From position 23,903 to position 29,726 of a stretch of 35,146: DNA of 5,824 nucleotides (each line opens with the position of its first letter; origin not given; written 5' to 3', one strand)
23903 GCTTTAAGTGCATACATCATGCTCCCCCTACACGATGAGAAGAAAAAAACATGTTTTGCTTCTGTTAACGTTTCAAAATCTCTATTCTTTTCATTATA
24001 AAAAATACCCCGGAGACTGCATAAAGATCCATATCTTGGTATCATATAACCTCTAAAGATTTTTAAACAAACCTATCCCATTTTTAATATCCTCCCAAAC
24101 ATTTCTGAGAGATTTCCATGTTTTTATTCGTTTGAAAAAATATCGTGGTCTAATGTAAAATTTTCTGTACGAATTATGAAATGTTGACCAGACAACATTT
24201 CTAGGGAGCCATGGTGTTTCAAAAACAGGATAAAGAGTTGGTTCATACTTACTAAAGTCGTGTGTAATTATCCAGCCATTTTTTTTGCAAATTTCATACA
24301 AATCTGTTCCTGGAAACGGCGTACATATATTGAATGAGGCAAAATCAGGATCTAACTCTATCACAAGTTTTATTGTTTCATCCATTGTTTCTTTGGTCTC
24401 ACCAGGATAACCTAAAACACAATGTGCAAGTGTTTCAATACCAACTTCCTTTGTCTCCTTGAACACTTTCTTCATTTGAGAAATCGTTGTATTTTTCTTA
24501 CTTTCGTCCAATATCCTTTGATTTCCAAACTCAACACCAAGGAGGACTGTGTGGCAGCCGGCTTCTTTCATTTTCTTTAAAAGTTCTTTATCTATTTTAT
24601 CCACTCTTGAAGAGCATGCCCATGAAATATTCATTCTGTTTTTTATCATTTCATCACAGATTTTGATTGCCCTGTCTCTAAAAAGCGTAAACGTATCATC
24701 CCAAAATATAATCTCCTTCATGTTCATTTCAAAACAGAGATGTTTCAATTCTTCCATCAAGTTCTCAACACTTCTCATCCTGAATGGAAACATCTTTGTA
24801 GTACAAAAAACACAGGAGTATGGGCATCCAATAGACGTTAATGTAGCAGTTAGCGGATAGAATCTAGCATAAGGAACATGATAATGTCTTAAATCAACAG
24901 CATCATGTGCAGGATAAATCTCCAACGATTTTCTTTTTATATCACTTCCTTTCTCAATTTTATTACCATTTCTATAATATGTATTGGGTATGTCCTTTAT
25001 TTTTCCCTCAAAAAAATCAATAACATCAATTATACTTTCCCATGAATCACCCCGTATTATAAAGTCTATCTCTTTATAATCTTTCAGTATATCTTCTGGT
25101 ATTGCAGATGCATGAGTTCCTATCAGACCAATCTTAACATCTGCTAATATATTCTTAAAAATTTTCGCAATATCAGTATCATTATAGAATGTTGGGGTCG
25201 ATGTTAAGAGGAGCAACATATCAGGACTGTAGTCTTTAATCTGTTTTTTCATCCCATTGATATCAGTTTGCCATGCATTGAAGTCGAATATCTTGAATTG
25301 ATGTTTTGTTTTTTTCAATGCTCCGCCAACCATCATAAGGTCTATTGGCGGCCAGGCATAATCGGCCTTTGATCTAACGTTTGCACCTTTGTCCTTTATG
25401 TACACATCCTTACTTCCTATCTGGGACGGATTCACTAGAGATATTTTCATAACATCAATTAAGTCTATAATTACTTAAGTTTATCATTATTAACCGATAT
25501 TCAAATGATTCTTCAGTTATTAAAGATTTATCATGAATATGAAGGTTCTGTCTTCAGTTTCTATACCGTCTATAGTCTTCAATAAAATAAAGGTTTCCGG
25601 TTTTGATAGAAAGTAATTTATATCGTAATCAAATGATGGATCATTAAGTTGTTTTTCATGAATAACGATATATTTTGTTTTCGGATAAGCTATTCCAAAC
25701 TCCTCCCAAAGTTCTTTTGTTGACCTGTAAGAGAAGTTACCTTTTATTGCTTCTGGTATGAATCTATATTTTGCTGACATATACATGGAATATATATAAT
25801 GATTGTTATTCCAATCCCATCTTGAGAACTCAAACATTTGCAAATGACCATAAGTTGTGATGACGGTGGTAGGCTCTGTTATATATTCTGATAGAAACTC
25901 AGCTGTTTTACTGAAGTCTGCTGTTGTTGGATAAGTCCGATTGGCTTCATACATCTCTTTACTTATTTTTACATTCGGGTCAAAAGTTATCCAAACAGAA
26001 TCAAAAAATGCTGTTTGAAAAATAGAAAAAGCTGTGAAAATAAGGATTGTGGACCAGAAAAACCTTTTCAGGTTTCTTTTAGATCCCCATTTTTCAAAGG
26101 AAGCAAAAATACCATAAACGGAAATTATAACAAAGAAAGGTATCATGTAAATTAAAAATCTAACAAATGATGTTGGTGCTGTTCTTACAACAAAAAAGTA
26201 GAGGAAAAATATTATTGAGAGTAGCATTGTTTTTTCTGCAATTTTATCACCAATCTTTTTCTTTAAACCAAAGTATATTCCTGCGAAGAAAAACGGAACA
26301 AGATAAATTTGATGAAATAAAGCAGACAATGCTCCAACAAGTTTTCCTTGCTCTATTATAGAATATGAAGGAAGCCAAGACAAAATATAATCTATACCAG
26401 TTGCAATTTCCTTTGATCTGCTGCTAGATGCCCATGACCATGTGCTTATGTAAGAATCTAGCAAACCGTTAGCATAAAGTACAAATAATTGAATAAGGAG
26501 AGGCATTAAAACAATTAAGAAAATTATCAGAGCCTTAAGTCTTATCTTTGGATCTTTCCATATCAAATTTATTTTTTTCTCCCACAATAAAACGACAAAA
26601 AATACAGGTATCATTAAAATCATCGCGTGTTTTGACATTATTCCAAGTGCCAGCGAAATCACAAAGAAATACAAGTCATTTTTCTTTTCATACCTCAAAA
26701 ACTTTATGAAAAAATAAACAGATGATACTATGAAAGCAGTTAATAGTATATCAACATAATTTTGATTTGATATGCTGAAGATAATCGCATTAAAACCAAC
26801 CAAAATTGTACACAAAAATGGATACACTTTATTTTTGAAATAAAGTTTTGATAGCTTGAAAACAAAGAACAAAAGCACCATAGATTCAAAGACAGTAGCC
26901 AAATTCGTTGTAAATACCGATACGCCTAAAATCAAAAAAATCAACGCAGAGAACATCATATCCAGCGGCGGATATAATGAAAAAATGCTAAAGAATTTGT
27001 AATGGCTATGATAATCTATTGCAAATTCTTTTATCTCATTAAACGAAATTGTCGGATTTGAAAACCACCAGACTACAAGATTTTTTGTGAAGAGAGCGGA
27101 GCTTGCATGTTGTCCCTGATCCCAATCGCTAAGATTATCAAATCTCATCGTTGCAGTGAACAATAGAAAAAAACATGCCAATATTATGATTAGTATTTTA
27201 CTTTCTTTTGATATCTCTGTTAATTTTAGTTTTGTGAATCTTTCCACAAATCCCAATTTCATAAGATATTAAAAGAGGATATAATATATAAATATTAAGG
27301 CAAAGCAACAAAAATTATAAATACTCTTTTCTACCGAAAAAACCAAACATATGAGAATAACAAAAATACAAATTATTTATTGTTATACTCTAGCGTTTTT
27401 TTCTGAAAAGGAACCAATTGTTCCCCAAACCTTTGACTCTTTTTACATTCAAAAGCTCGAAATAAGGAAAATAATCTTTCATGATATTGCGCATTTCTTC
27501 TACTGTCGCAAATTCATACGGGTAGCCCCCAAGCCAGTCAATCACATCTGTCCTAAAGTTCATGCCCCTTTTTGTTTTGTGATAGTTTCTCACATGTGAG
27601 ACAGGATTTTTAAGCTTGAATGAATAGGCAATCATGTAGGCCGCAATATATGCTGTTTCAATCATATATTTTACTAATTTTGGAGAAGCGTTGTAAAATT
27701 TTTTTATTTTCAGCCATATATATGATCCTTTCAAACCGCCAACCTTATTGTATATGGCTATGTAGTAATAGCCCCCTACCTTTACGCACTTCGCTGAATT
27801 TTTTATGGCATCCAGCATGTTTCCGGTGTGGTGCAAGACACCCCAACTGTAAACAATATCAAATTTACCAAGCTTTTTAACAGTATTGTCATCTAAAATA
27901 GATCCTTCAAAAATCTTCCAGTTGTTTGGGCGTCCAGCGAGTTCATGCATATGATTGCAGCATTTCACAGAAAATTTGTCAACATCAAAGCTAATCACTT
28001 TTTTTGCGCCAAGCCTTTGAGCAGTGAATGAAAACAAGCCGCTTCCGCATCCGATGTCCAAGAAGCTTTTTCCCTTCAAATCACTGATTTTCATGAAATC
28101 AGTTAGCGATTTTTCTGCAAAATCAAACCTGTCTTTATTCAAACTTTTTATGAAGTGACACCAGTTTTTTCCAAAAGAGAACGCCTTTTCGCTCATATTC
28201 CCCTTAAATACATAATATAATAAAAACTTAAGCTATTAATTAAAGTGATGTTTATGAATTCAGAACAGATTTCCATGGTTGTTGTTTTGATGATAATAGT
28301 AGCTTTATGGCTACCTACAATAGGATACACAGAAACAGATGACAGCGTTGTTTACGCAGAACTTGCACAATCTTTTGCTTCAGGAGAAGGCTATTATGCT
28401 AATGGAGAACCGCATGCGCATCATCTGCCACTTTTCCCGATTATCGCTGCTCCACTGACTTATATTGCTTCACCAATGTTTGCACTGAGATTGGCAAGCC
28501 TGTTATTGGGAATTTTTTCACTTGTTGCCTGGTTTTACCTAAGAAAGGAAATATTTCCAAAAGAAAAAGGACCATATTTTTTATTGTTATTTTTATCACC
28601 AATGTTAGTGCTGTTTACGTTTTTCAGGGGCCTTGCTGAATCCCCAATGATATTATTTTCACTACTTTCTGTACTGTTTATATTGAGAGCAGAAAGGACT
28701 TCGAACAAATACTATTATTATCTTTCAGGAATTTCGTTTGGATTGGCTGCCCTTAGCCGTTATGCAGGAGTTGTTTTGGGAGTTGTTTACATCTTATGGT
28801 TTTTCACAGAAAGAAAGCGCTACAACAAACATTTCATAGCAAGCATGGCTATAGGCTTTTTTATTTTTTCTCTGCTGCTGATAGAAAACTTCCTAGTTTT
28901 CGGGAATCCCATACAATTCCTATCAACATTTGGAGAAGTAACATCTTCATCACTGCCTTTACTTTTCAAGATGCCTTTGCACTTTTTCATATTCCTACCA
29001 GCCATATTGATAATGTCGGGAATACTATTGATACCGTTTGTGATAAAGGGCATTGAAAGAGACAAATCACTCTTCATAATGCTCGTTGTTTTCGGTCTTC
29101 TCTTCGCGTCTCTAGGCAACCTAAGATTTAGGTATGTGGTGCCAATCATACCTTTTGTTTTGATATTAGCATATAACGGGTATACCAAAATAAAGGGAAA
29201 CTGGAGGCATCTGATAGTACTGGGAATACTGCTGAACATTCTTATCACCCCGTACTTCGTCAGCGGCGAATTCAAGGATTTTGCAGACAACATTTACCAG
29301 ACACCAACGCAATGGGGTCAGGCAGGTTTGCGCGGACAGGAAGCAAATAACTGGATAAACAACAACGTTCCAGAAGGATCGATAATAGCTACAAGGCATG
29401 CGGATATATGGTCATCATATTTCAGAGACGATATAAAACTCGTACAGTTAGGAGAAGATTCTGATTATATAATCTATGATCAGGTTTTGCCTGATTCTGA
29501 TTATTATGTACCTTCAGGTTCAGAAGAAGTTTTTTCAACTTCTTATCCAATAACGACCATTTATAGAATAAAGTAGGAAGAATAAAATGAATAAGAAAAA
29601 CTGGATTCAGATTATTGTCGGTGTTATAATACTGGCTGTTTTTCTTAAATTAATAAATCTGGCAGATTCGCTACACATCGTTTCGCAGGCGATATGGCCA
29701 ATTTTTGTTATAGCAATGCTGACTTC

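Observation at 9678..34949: Threefold iteration of a putative make-flip-transfer triad (3x GT2, 3x UPF0104 flippase-like, 3x GT-C)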

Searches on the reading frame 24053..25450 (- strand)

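Call 4: search_protein_families(library=pfam, proteins=[window:24053-25450:-], max_evalue=0.01)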
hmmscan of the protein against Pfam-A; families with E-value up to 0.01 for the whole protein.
window:24053-25450:- (465 aa): 3 families
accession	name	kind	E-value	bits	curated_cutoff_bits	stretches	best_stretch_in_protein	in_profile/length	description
PF04055.27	Radical_SAM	-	6e-23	82.3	29.5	1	206-363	4-166/166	Radical SAM superfamily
PF02310.24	B12-binding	-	1.1e-10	41.9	32.1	1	26-135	5-112/121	B12 binding domain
PF23942.1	DUF7277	-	0.0022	19.1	27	1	109-185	3-74/87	Domain of unknown function (DUF7277)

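Call 7: search_protein_families(library=ncbifam, proteins=[window:24053-25450:-], max_evalue=0.001)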
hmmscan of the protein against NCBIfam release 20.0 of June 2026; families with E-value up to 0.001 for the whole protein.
window:24053-25450:- (465 aa): 35 families (the best 25 are shown)
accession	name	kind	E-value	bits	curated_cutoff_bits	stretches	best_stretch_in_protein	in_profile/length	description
TIGR03471.1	HpnJ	equivalog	8.8e-70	235.9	577.6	1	52-443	47-444/472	hopanoid biosynthesis associated radical SAM protein HpnJ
TIGR02026.1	BchE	equivalog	1.2e-56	192.6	481.35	1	30-440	17-435/497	magnesium-protoporphyrin IX monomethyl ester anaerobic oxidative cyclase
TIGR04479.1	bcpD_PhpK_rSAM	subfamily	3.5e-41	141.1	600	1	150-371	196-414/504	PhpK family radical SAM P-methyltransferase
NF033070.1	rSAM_AprD4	equivalog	1.6e-39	136.1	500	1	177-396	173-398/456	AprD4 family radical SAM diol-dehydratase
NF050148.1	rSAM_ApyD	equivalog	9.1e-39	133.4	750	1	69-386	68-391/645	RiPP biosynthesis radical SAM protein ApyD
TIGR04072.2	rSAM_ladder_B12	equivalog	2.2e-33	115.6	360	1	30-408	13-391/443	lipid biosynthesis B12-binding/radical SAM protein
NF038361.1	rSAM_Sden_1168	equivalog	3.4e-29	101.8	575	1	93-397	159-481/560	Sden_1168 family B12-binding radical SAM P-methyltransferase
TIGR04014.1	B12_SAM_MJ_0865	equivalog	1.3e-28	100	360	1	67-388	30-358/434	methyl-coenzyme M reductase glutamine C-methyltransferase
TIGR04385.1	B12_rSAM_cofa1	equivalog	6.7e-28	98.1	450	1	35-365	20-363/438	B12 lower ligand biosynthesis radical SAM protein BzaD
TIGR04367.1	HpnR_B12_rSAM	equivalog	7.2e-23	80.9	650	1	35-387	22-372/490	hopanoid C-3 methylase HpnR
TIGR04295.1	B12_rSAM_oligo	hypoth_equivalog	2.6e-20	72.5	400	1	34-324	24-319/422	TIGR04295 family B12-binding domain-containing radical SAM protein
TIGR04013.1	B12_SAM_MJ_1487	hypoth_equivalog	2.9e-18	65.9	251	2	80-238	46-192/382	TIGR04013 family B12-binding domain/radical SAM domain-containing protein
TIGR04190.1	B12_SAM_Ta0216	equivalog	3.4e-16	58.9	500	1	93-395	98-433/554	TIGR04190 family B12-binding domain/radical SAM domain protein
NF040542.1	rSAM_RCCLKC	equivalog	6.6e-16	58.5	450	1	35-339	13-323/423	arsinothricin biosynthesis radical SAM protein ArsL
NF033712.0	B12_rSAM_KedN5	subfamily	2.9e-14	52.2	700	1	49-356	36-360/624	KedN5 family methylcobalamin-dependent radical SAM C-methyltransferase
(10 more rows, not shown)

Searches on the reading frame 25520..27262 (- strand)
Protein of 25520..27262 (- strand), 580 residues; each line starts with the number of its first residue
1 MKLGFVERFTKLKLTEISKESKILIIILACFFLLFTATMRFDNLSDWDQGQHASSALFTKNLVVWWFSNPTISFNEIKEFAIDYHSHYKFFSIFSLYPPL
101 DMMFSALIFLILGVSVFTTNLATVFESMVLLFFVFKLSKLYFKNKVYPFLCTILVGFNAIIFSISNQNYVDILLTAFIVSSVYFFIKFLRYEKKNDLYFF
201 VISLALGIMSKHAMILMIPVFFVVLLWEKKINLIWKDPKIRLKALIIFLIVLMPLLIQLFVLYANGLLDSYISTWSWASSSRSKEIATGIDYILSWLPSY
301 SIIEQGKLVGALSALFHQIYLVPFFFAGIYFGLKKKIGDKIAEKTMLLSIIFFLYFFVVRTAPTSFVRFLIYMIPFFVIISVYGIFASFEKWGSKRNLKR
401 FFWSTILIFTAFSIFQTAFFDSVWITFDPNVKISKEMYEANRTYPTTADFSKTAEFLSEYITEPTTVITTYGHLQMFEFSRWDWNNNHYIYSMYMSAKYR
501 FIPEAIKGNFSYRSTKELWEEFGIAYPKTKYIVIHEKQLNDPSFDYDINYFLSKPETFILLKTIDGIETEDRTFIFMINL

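Call 4: search_protein_families(library=pfam, proteins=[window:25520-27262:-], max_evalue=0.01)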
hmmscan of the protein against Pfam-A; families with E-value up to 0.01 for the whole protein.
window:25520-27262:- (580 aa): 2 families
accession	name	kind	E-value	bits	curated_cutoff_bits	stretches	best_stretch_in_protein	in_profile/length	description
PF13231.12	PMT_2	-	6.8e-15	56.1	26.1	1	98-257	3-159/160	Dolichyl-phosphate-mannose-protein mannosyltransferase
PF02366.24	PMT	-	1.6e-05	25.1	22.7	1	121-261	87-236/245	Dolichyl-phosphate-mannose-protein mannosyltransferase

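Call 6: search_protein_families(library=ncbifam, proteins=[window:25520-27262:-], max_evalue=0.001)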
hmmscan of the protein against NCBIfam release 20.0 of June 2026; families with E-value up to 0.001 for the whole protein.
window:25520-27262:- (580 aa): 0 families

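Call 12: search_solved_structures(query=window:25520-27262:-, max_evalue=1)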
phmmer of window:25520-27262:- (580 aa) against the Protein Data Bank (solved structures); distinct sequences matched with E-value up to 1: 0.

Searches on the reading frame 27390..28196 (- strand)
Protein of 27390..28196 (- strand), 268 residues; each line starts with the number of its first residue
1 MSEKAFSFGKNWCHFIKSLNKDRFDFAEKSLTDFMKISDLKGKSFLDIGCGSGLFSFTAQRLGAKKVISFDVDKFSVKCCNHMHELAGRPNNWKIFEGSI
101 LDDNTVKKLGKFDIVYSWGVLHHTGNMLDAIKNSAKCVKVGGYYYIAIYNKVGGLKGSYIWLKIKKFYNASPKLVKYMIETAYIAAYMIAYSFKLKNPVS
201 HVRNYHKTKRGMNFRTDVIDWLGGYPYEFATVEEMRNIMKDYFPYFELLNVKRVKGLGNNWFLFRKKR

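Call 4: search_protein_families(library=pfam, proteins=[window:27390-28196:-], max_evalue=0.01)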
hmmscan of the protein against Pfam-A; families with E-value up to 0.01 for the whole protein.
window:27390-28196:- (268 aa): 12 families
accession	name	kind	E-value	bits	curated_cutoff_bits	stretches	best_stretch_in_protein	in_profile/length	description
PF13489.12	Methyltransf_23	-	6e-12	46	27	1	22-151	4-121/164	Methyltransferase domain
PF13847.12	Methyltransf_31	-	7e-12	45.7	27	1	41-150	3-113/145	Methyltransferase domain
PF08003.17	Methyltransf_9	-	2.1e-11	43.8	23.8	1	36-142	110-213/315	Protein of unknown function (DUF1698)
PF08242.18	Methyltransf_12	-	2.3e-11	44.7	30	1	46-143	1-97/98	Methyltransferase domain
PF08241.18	Methyltransf_11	-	8.7e-11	42.8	21.2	1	46-146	1-95/95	Methyltransferase domain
PF06325.19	PrmA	-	1.2e-10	41.8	22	1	39-131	159-246/296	Ribosomal protein L11 methyltransferase (PrmA)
PF13649.12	Methyltransf_25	-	3.8e-10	40.8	27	1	46-142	2-97/97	Methyltransferase domain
PF05175.20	MTS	-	1.2e-05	25.5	23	1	21-118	13-105/170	Methyltransferase small domain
PF01728.25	FtsJ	-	2.7e-05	24.6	24.1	1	35-120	16-100/181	FtsJ-like methyltransferase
PF03848.20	TehB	-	3.7e-05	23.7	20.4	1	41-146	30-132/193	Tellurite resistance protein TehB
PF03602.21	Cons_hypoth95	-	0.0013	18.9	24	1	39-116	39-118/182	Conserved hypothetical protein 95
PF03291.22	mRNA_G-N7_MeTrfase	-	0.007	16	26.6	0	41-152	61-186/315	mRNA (guanine-N(7))-methyltransferase domain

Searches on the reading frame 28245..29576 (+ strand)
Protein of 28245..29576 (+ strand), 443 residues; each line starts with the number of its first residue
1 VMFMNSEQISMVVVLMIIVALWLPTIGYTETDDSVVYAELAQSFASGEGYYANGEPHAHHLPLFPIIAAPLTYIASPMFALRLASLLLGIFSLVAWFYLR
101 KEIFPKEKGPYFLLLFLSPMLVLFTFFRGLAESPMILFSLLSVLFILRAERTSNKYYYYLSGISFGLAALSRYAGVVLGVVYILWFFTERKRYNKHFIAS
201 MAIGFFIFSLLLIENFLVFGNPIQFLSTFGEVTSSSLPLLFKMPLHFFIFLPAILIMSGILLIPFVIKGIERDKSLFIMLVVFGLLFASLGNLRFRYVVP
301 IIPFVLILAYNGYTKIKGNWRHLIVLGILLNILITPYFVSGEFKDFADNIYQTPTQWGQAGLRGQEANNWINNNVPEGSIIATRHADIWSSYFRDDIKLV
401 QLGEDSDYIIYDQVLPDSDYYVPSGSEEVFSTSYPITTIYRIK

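Call 4: search_protein_families(library=pfam, proteins=[window:28245-29576:+], max_evalue=0.01)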
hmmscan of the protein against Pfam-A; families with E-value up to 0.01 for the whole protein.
window:28245-29576:+ (443 aa): 1 family
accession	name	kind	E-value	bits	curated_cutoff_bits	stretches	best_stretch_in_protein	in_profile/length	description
PF13231.12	PMT_2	-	1.4e-13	51.8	26.1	1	60-209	2-155/160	Dolichyl-phosphate-mannose-protein mannosyltransferase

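Call 6: search_protein_families(library=ncbifam, proteins=[window:28245-29576:+], max_evalue=0.001)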
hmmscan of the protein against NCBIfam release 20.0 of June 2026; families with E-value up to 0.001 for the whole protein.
window:28245-29576:+ (443 aa): 3 families
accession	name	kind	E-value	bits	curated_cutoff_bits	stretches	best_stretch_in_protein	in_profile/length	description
NF047440.1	LA3751_2_3_fam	subfamily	1.6e-08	33.8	200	1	63-340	84-386/460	LA_3751/LA_3752 family putative glycosyltransferase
NF047510.1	LIC_10190_fam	subfamily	2e-06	26.8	100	1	78-223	168-310/424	LIC_10190 family membrane protein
TIGR03663.1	TIGR03663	subfamily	7e-05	22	126.25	1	9-194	4-187/435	flippase activity-associated protein Agl23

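Call 13: search_solved_structures(query=window:28245-29576:+, max_evalue=1)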
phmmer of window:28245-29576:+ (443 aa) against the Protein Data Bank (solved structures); distinct sequences matched with E-value up to 1: 0.
